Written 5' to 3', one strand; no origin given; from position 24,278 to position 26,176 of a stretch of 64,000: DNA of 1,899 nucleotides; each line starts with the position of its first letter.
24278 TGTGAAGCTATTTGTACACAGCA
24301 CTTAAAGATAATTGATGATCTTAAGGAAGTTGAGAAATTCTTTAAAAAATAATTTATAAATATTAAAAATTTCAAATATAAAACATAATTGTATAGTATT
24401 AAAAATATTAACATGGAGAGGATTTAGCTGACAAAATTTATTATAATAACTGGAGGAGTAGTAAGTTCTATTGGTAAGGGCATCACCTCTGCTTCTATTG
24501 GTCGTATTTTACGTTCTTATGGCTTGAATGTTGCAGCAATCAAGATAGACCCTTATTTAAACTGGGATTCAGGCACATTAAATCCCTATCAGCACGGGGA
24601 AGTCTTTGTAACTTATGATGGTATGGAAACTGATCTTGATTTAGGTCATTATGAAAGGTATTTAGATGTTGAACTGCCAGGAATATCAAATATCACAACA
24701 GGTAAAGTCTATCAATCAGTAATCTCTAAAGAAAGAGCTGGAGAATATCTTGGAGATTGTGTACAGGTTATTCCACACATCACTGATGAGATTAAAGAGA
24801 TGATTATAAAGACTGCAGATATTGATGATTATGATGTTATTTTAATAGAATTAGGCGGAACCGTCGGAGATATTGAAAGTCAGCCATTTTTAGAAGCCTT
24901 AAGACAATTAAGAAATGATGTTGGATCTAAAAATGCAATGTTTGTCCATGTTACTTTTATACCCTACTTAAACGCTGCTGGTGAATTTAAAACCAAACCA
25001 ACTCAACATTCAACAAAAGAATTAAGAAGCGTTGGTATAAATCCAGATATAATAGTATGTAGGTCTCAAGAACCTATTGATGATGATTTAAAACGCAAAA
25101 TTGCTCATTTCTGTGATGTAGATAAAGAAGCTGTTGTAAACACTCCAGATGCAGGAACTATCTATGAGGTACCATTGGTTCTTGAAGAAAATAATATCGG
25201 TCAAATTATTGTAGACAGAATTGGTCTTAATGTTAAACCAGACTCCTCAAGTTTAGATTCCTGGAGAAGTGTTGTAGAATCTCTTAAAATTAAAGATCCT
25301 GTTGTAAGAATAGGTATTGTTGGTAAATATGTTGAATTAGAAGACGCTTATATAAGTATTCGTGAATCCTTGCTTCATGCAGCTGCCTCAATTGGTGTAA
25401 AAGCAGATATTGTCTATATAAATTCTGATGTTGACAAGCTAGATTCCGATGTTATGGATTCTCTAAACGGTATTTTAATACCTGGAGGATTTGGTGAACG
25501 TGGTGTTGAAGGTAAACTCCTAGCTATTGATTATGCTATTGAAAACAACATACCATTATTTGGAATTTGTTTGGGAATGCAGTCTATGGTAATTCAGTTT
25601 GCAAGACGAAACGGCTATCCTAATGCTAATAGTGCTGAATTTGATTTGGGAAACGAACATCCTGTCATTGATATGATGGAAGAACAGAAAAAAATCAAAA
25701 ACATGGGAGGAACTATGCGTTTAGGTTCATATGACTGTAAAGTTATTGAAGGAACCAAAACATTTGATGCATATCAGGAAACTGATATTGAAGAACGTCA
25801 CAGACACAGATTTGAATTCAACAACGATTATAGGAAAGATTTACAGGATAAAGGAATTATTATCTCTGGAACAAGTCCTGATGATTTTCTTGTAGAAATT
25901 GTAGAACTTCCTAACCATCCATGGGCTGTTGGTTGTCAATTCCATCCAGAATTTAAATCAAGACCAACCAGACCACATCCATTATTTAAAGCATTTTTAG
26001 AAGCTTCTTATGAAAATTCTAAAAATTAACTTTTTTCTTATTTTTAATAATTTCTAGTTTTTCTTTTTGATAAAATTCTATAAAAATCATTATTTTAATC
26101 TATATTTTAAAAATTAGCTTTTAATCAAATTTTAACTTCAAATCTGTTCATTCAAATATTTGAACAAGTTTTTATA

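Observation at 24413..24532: pyrG (CTP synthase) has no canonical start codon: in-frame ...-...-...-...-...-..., with the conserved N-terminus beginning at CTG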

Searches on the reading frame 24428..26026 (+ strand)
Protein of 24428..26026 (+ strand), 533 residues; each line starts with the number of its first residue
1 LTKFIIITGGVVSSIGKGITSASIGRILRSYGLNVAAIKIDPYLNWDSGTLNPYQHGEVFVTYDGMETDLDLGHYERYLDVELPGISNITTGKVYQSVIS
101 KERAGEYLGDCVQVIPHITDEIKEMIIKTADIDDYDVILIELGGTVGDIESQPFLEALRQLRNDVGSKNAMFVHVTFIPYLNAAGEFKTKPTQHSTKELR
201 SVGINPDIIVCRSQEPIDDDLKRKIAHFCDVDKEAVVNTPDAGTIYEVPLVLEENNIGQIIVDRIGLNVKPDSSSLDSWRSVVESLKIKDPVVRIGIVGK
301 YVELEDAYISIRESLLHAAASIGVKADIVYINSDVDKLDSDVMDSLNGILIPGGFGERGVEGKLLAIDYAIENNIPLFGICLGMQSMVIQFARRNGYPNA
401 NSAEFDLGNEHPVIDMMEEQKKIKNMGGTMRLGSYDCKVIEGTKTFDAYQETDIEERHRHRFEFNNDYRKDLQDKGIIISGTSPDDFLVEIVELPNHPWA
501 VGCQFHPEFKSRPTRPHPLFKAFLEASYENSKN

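Call 6: find_homologous_proteins(query=window:24428-26026:+, max_evalue=1e-50)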
Query window:24428-26026:+ (533 aa): 8000 proteins with E <= 1e-50 among 8000 candidates; the best 120 are listed.
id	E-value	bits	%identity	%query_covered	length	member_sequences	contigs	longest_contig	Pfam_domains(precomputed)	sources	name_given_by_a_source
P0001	0.0e+0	1137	99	94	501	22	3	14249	PF07722.20,PF06418.21,PF00117.35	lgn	-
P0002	0.0e+0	1112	91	100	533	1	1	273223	PF07722.20,PF06418.21,PF00117.35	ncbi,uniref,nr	ncbi:MAG: CTP synthase [Methanobrevibacter sp.]|uniref:CTP synthase n=1 Tax=Methanobrevibacter sp. T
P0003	0.0e+0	1105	90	100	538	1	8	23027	PF07722.20,PF06418.21,PF00117.35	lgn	-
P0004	0.0e+0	1088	90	98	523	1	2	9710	PF07722.20,PF06418.21,PF00117.35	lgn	-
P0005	0.0e+0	1086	90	98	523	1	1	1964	PF07722.20,PF06418.21,PF00117.35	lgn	-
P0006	0.0e+0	1072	87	100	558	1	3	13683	PF07722.20,PF06418.21,PF00117.35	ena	-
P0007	0.0e+0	1072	87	100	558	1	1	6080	PF07722.20,PF06418.21,PF00117.35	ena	-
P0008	0.0e+0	1071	87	100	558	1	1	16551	PF07722.20,PF06418.21,PF00117.35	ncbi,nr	ncbi:MAG: CTP synthase [Methanobrevibacter sp.]|nr:CTP synthase [Methanobrevibacter sp.]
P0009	0.0e+0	1068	86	100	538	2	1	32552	PF07722.20,PF06418.21,PF00117.35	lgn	-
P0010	0.0e+0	1043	92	92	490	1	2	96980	PF07722.20,PF06418.21,PF00117.35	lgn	-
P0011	0.0e+0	1035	84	100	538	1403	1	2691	PF07722.20,PF06418.21,PF00117.35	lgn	-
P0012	0.0e+0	1034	84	100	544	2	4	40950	PF07722.20,PF06418.21,PF00117.35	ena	-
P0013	0.0e+0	1032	84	100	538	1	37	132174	PF07722.20,PF06418.21,PF00117.35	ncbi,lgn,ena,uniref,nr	ncbi:CTP synthase [Methanobrevibacter woesei]|uniref:CTP synthase n=1 Tax=Methanobrevibacter woesei 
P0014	0.0e+0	1031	84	100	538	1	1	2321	PF07722.20,PF06418.21,PF00117.35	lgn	-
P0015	0.0e+0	1030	84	100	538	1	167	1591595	PF07722.20,PF06418.21,PF00117.35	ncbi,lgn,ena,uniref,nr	ncbi:CTP synthase [Methanobrevibacter woesei]|uniref:CTP synthase n=1 Tax=Methanobrevibacter woesei 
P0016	0.0e+0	1030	84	100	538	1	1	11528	PF07722.20,PF06418.21,PF00117.35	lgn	-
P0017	0.0e+0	1030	84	100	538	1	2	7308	PF07722.20,PF06418.21,PF00117.35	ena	-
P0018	0.0e+0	1030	84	100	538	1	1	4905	PF07722.20,PF06418.21,PF00117.35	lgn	-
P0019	0.0e+0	1029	83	100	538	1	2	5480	PF07722.20,PF06418.21,PF00117.35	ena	-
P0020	0.0e+0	1029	84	100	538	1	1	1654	PF07722.20,PF06418.21,PF00117.35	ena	-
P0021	0.0e+0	1029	84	100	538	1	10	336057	PF07722.20,PF06418.21,PF00117.35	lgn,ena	-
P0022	0.0e+0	1029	84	100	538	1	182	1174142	PF07722.20,PF06418.21,PF00117.35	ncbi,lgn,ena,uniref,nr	ncbi:CTP synthase [Methanobrevibacter woesei]|uniref:CTP synthase n=1 Tax=Methanobrevibacter woesei 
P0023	0.0e+0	1029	84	100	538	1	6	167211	PF07722.20,PF06418.21,PF00117.35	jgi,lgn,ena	jgi:CTP synthase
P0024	0.0e+0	1029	84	100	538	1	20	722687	PF07722.20,PF06418.21,PF00117.35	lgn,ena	-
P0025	0.0e+0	1028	83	100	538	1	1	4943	PF07722.20,PF06418.21,PF00117.35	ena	-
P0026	0.0e+0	1028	84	100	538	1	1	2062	PF07722.20,PF06418.21,PF00117.35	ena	-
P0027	0.0e+0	1028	83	100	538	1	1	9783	PF07722.20,PF06418.21,PF00117.35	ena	-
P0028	0.0e+0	1028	83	100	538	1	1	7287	PF07722.20,PF06418.21,PF00117.35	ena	-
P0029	0.0e+0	1028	83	100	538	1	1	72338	PF07722.20,PF06418.21,PF00117.35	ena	-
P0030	0.0e+0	1028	83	100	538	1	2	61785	PF07722.20,PF06418.21,PF00117.35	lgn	-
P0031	0.0e+0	1028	83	100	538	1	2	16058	PF07722.20,PF06418.21,PF00117.35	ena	-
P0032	0.0e+0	1027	83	100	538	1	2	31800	PF07722.20,PF06418.21,PF00117.35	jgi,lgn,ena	-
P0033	0.0e+0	1027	83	100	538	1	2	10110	PF07722.20,PF06418.21,PF00117.35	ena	-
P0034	0.0e+0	1027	83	100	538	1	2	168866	PF07722.20,PF06418.21,PF00117.35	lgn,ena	-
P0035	0.0e+0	1027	83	100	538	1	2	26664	PF07722.20,PF06418.21,PF00117.35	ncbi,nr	ncbi:MAG: CTP synthase (glutamine hydrolyzing) [Methanobrevibacter sp.]|nr:CTP synthase (glutamine h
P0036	0.0e+0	1027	83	100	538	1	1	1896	PF07722.20,PF06418.21,PF00117.35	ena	-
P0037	0.0e+0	1026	83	100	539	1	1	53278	PF07722.20,PF06418.21,PF00117.35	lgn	-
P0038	0.0e+0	1026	83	100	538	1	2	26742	PF07722.20,PF06418.21,PF00117.35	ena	-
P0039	0.0e+0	1026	83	100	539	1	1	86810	PF07722.20,PF06418.21,PF00117.35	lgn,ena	-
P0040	0.0e+0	1026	83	100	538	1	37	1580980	PF07722.20,PF06418.21,PF00117.35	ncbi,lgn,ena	-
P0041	0.0e+0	1026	83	100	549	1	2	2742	PF07722.20,PF06418.21,PF00117.35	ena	-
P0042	0.0e+0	1026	83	100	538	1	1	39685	PF07722.20,PF06418.21,PF00117.35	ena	-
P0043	0.0e+0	1025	83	100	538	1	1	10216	PF07722.20,PF06418.21,PF00117.35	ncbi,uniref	ncbi:CTP synthase [Methanobrevibacter sp.]|uniref:CTP synthase n=1 Tax=Methanobrevibacter sp. TaxID=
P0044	0.0e+0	1025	83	100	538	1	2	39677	PF07722.20,PF06418.21,PF00117.35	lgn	-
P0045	0.0e+0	1024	83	100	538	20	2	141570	PF07722.20,PF06418.21,PF00117.35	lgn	-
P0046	0.0e+0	1024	83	100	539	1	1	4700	PF07722.20,PF06418.21,PF00117.35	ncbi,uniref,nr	ncbi:CTP synthase [Methanobrevibacter sp.]|uniref:CTP synthase n=1 Tax=Methanobrevibacter sp. TaxID=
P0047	0.0e+0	1024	83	100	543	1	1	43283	PF07722.20,PF06418.21,PF00117.35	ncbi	-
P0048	0.0e+0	1024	83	100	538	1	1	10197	PF07722.20,PF06418.21,PF00117.35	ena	-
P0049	0.0e+0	1024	83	100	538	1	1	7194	PF07722.20,PF06418.21,PF00117.35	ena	-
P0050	0.0e+0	1024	83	100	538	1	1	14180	PF07722.20,PF06418.21,PF00117.35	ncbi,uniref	ncbi:CTP synthase [Methanobrevibacter sp.]|uniref:CTP synthase n=1 Tax=Methanobrevibacter sp. TaxID=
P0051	0.0e+0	1024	83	100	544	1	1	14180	PF07722.20,PF06418.21,PF00117.35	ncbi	-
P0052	0.0e+0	1024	83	100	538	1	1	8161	PF07722.20,PF06418.21,PF00117.35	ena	-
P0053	0.0e+0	1023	83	100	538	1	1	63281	PF07722.20,PF06418.21,PF00117.35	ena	-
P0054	0.0e+0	1023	83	100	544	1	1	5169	PF07722.20,PF06418.21,PF00117.35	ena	-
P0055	0.0e+0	1023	83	100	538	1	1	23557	PF07722.20,PF06418.21,PF00117.35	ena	-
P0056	0.0e+0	1023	83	100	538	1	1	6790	PF07722.20,PF06418.21,PF00117.35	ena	-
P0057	0.0e+0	1022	83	100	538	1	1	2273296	PF07722.20,PF06418.21,PF00117.35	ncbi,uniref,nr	ncbi:CTP synthetase [Methanobrevibacter sp. YE315]|uniref:glutamine hydrolyzing CTP synthase n=1 Tax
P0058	0.0e+0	1022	83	100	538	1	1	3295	PF07722.20,PF06418.21,PF00117.35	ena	-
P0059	0.0e+0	1022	83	100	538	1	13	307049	PF07722.20,PF06418.21,PF00117.35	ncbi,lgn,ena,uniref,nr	ncbi:MAG: CTP synthase [Methanobrevibacter sp.]|uniref:CTP synthase n=1 Tax=Methanobrevibacter sp. T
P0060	0.0e+0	1022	82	100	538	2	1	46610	PF07722.20,PF06418.21,PF00117.35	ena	-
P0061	0.0e+0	1021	83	100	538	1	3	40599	PF07722.20,PF06418.21,PF00117.35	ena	-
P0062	0.0e+0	1021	83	100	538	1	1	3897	PF07722.20,PF06418.21,PF00117.35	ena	-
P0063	0.0e+0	1021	83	100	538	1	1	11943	PF07722.20,PF06418.21,PF00117.35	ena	-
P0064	0.0e+0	1020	83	100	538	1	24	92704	PF07722.20,PF06418.21,PF00117.35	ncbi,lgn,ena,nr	ncbi:MAG: CTP synthase [Methanobrevibacter sp.]|nr:CTP synthase [Methanobrevibacter sp.]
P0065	0.0e+0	1020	83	100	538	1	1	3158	PF07722.20,PF06418.21,PF00117.35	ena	-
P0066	0.0e+0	1020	82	100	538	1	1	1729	PF07722.20,PF06418.21,PF00117.35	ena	-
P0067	0.0e+0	1019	83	100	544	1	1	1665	PF07722.20,PF06418.21,PF00117.35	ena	-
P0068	0.0e+0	1019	83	100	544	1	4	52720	PF07722.20,PF06418.21,PF00117.35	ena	-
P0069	0.0e+0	1018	82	100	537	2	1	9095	PF07722.20,PF06418.21,PF00117.35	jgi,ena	-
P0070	0.0e+0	1018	82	100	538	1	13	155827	PF07722.20,PF06418.21,PF00117.35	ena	-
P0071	0.0e+0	1018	82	100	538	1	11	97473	PF07722.20,PF06418.21,PF00117.35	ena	-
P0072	0.0e+0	1018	82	100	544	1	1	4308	PF07722.20,PF06418.21,PF00117.35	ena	-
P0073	0.0e+0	1017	82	100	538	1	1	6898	PF07722.20,PF06418.21,PF00117.35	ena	-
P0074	0.0e+0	1017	82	100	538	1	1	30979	PF07722.20,PF06418.21,PF00117.35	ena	-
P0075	0.0e+0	1017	82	100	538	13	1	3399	PF07722.20,PF06418.21,PF00117.35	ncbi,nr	ncbi:MAG: CTP synthase (glutamine hydrolyzing) [Methanobrevibacter sp.]|nr:CTP synthase (glutamine h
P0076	0.0e+0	1017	82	100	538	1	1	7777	PF07722.20,PF06418.21,PF00117.35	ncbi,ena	-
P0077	0.0e+0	1017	83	100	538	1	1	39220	PF07722.20,PF06418.21,PF00117.35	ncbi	-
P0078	0.0e+0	1016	83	100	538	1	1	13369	PF07722.20,PF06418.21,PF00117.35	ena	-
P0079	0.0e+0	1016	83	100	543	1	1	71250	PF07722.20,PF06418.21,PF00117.35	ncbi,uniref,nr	ncbi:CTP synthase [Methanobrevibacter sp.]|uniref:CTP synthase n=1 Tax=Methanobrevibacter sp. TaxID=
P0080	0.0e+0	1016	82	100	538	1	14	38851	PF07722.20,PF06418.21,PF00117.35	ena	-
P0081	0.0e+0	1016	82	100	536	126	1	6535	PF07722.20,PF06418.21,PF00117.35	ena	-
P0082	0.0e+0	1016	82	100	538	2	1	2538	PF07722.20,PF06418.21,PF00117.35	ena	-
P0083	0.0e+0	1015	86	95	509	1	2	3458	PF07722.20,PF06418.21,PF00117.35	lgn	-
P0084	0.0e+0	1015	82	100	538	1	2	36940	PF07722.20,PF06418.21,PF00117.35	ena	-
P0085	0.0e+0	1015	82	100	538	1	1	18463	PF07722.20,PF06418.21,PF00117.35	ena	-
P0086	0.0e+0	1014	82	100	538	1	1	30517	PF07722.20,PF06418.21,PF00117.35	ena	-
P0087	0.0e+0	1014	83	100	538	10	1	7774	PF07722.20,PF06418.21,PF00117.35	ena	-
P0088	0.0e+0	1014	83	100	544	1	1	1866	PF07722.20,PF06418.21,PF00117.35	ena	-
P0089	0.0e+0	1014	82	100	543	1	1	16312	PF07722.20,PF06418.21,PF00117.35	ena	-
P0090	0.0e+0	1014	82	100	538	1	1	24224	PF07722.20,PF06418.21,PF00117.35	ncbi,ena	-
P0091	0.0e+0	1014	83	100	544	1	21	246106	PF07722.20,PF06418.21,PF00117.35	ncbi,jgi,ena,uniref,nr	ncbi:MAG: CTP synthase [Methanobrevibacter sp.]|uniref:CTP synthase n=1 Tax=Methanobrevibacter mille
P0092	0.0e+0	1014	82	100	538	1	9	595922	PF07722.20,PF06418.21,PF00117.35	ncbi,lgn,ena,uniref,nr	ncbi:CTP synthase [Methanobrevibacter gottschalkii]|uniref:CTP synthase n=2 Tax=Methanobrevibacter g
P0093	0.0e+0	1014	83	100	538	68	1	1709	PF07722.20,PF06418.21,PF00117.35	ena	-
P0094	0.0e+0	1013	83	100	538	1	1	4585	PF07722.20,PF06418.21,PF00117.35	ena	-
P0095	0.0e+0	1013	82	100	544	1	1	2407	PF07722.20,PF06418.21,PF00117.35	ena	-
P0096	0.0e+0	1013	83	100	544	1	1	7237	PF07722.20,PF06418.21,PF00117.35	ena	-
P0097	0.0e+0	1013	83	100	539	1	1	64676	PF07722.20,PF06418.21,PF00117.35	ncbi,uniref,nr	ncbi:MAG: CTP synthase [Methanobrevibacter sp.]|uniref:CTP synthase n=1 Tax=Methanobrevibacter sp. T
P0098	0.0e+0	1013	82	100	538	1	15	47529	PF07722.20,PF06418.21,PF00117.35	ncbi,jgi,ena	-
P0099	0.0e+0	1013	82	100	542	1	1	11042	PF07722.20,PF06418.21,PF00117.35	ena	-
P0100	0.0e+0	1012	81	100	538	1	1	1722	PF07722.20,PF06418.21,PF00117.35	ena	-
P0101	0.0e+0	1012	82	100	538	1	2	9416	PF07722.20,PF06418.21,PF00117.35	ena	-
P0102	0.0e+0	1012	82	100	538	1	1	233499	PF07722.20,PF06418.21,PF00117.35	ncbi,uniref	ncbi:CTP synthase [Methanobrevibacter gottschalkii]|uniref:CTP synthase n=1 Tax=Methanobrevibacter g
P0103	0.0e+0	1012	82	100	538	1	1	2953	PF07722.20,PF06418.21,PF00117.35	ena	-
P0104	0.0e+0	1012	82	100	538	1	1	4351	PF07722.20,PF06418.21,PF00117.35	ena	-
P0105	0.0e+0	1011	82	100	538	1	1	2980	PF07722.20,PF06418.21,PF00117.35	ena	-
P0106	0.0e+0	1011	83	100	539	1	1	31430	PF07722.20,PF06418.21,PF00117.35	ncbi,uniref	ncbi:CTP synthase [Methanobrevibacter sp.]|uniref:CTP synthase n=1 Tax=Methanobrevibacter sp. TaxID=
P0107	0.0e+0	1011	83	100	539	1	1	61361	PF07722.20,PF06418.21,PF00117.35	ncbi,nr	ncbi:MAG: CTP synthase [Methanobrevibacter sp.]|nr:CTP synthase [Methanobrevibacter sp.] MBE6490679.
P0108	0.0e+0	1010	82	100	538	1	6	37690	PF07722.20,PF06418.21,PF00117.35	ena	-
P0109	0.0e+0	1010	82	100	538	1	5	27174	PF07722.20,PF06418.21,PF00117.35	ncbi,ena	-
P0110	0.0e+0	1010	82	100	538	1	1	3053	PF07722.20,PF06418.21,PF00117.35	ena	-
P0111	0.0e+0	1009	82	100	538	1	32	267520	PF07722.20,PF06418.21,PF00117.35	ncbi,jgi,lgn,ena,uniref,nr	ncbi:CTP synthase [uncultured Methanobrevibacter sp.]|uniref:CTP synthase n=1 Tax=uncultured Methano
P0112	0.0e+0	1009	82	100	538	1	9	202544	PF07722.20,PF06418.21,PF00117.35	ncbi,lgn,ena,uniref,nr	ncbi:CTP synthase [Methanobrevibacter millerae]|uniref:CTP synthase n=1 Tax=Methanobrevibacter mille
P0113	0.0e+0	1009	82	100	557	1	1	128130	PF07722.20,PF06418.21,PF00117.35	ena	-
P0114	1.3e-298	1009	82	100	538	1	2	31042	PF07722.20,PF06418.21,PF00117.35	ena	-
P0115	1.4e-298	1009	82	100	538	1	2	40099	PF07722.20,PF06418.21,PF00117.35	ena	-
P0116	1.4e-298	1009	81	100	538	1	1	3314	PF07722.20,PF06418.21,PF00117.35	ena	-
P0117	1.8e-298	1009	82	100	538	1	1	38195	PF07722.20,PF06418.21,PF00117.35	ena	-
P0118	1.9e-298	1009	81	100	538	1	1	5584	PF07722.20,PF06418.21,PF00117.35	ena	-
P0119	2.0e-298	1008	82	100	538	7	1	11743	PF07722.20,PF06418.21,PF00117.35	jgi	-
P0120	2.3e-298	1008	81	100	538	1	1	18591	PF07722.20,PF06418.21,PF00117.35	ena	-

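Call 7: find_related_loci(query=window:24428-26026:+, collection=genome_contigs, flank=3000)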
Query window:24428-26026:+ (533 aa) in genome_contigs; peptide patterns used: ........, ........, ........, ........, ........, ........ (x = any residue, [..] = any of these).
599 stretches matched a pattern (row limit reached: there are more); 595 encode a relative of the query (tblastn E <= 1e-3); the best 80 are kept; 80 distinct loci.
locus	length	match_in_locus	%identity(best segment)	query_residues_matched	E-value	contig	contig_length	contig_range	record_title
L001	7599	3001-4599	83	1-533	0e+0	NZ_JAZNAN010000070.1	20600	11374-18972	MAG: Methanobrevibacter sp. isolate T1900044747_TS20190213.MAGScoT_cleanbin_000007 SGB_2127_k141_2499685, whole genome s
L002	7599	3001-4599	82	1-533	0e+0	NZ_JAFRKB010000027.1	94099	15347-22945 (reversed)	MAG: Methanobrevibacter sp. isolate RGIG2541 Goat_Jejunum-5__c82960, whole genome shotgun sequence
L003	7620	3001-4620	74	1-532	0e+0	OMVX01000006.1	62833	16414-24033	uncultured Methanobrevibacter sp. isolate RUG012 genome assembly, contig: scaffold_214, whole genome shotgun sequence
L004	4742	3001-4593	67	1-533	0e+0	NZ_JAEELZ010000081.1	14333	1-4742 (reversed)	MAG: Methanosphaera sp. isolate Tb.RUG.228 k141_6984449_flag=1_multi=51.0000_len=14333, whole genome shotgun sequence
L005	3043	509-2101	58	2-532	0e+0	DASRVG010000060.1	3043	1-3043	MAG TPA_asm: Clostridia bacterium isolate SMAG_U9083 k141_132494, whole genome shotgun sequence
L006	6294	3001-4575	57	1-524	0e+0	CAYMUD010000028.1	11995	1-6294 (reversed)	MAG TPA_asm: uncultured Clostridia bacterium isolate binchicken_co218_264 genome assembly, contig: NODE_5952_length_1199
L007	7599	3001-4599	55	1-532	0e+0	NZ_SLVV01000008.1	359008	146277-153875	Mesobacillus foraminis strain CV53 Ga0310590_108, whole genome shotgun sequence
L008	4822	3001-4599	56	1-532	0e+0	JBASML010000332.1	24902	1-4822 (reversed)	MAG: Syntrophaceticus sp. isolate MFD13483_ilm_asm_bin7 k127_19198, whole genome shotgun sequence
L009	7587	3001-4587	56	1-527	0e+0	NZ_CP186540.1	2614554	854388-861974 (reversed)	Alkalibacterium sp. f15 chromosome, complete genome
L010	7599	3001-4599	55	1-532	0e+0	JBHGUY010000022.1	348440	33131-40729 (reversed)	MAG: Sporolactobacillus sp. isolate bin.007_AD k141_23945, whole genome shotgun sequence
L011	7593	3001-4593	55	1-530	0e+0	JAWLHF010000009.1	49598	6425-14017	MAG: Clostridiaceae bacterium isolate 30dZY2.bin.40 NODE_1032_length_49598_cov_5.245197, whole genome shotgun sequence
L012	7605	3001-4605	55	2-533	0e+0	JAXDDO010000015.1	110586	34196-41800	MAG: Anaerolineae bacterium isolate POMEDNA-B73 Raw2_k127_1172795, whole genome shotgun sequence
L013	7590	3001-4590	54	1-530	0e+0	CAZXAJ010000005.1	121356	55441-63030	MAG TPA_asm: uncultured Dehalococcoidales bacterium isolate binchicken_co334_347 genome assembly, contig: NODE_170_lengt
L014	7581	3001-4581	57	2-527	0e+0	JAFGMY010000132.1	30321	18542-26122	MAG: Actinomycetota bacterium isolate Zod_Metabat.502 k87_10575732, whole genome shotgun sequence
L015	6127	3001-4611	56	2-533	0e+0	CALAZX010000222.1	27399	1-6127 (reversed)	MAG TPA_asm: uncultured Negativicutes bacterium isolate SRR6713636_bin.50_CONCOCT_v1.1_MAG genome assembly, contig: ERZ7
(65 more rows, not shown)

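Call 11: find_encoding_contigs(protein=P0001, flank=1500, max_places=10)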
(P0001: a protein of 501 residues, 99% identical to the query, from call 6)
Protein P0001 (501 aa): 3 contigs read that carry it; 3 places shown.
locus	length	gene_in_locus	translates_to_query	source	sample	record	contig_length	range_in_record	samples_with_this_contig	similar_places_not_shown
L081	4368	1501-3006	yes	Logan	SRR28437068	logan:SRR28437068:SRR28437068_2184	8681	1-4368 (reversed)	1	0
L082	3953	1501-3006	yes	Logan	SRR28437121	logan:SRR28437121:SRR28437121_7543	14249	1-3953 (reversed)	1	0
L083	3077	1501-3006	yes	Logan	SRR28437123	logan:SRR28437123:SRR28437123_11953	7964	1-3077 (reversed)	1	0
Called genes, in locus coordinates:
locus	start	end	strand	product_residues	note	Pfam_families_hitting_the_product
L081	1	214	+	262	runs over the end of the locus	PF00756:Esterase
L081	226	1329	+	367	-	PF00248:Aldo_ket_red, PF13183:Fer4_8 (weak), PF13187:Fer4_9, PF13484:Fer4_16 (faint), PF13534:Fer4_17 (weak)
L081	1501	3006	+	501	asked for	PF06418:CTP_synth_N, PF00117:GATase, PF07722:Peptidase_C26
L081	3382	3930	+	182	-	-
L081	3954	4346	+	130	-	-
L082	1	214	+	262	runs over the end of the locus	PF00756:Esterase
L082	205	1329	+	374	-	PF00248:Aldo_ket_red, PF13183:Fer4_8 (weak), PF13187:Fer4_9, PF13484:Fer4_16 (faint), PF13534:Fer4_17 (weak)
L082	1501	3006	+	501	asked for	PF06418:CTP_synth_N, PF00117:GATase, PF07722:Peptidase_C26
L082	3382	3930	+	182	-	-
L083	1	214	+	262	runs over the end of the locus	PF00756:Esterase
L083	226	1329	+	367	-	PF00248:Aldo_ket_red, PF13183:Fer4_8 (weak), PF13187:Fer4_9, PF13484:Fer4_16 (faint), PF13534:Fer4_17 (weak)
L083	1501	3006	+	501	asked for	PF06418:CTP_synth_N, PF00117:GATase, PF07722:Peptidase_C26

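Call 12: find_encoding_contigs(protein=P0002, flank=1500, max_places=10)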
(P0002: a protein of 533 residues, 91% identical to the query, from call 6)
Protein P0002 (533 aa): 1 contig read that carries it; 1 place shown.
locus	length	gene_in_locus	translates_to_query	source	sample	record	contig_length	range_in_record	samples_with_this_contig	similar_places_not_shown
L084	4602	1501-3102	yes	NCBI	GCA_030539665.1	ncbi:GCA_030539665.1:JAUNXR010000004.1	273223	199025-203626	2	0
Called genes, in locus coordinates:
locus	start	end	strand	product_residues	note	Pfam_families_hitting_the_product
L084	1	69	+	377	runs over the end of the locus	PF00248:Aldo_ket_red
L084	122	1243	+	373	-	PF00248:Aldo_ket_red, PF12838:Fer4_7 (faint), PF13183:Fer4_8 (weak), PF13187:Fer4_9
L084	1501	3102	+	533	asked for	PF06418:CTP_synth_N, PF00117:GATase, PF07722:Peptidase_C26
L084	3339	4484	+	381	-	PF14249:Tocopherol_cycl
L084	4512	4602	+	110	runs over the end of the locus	PF04266:ASCH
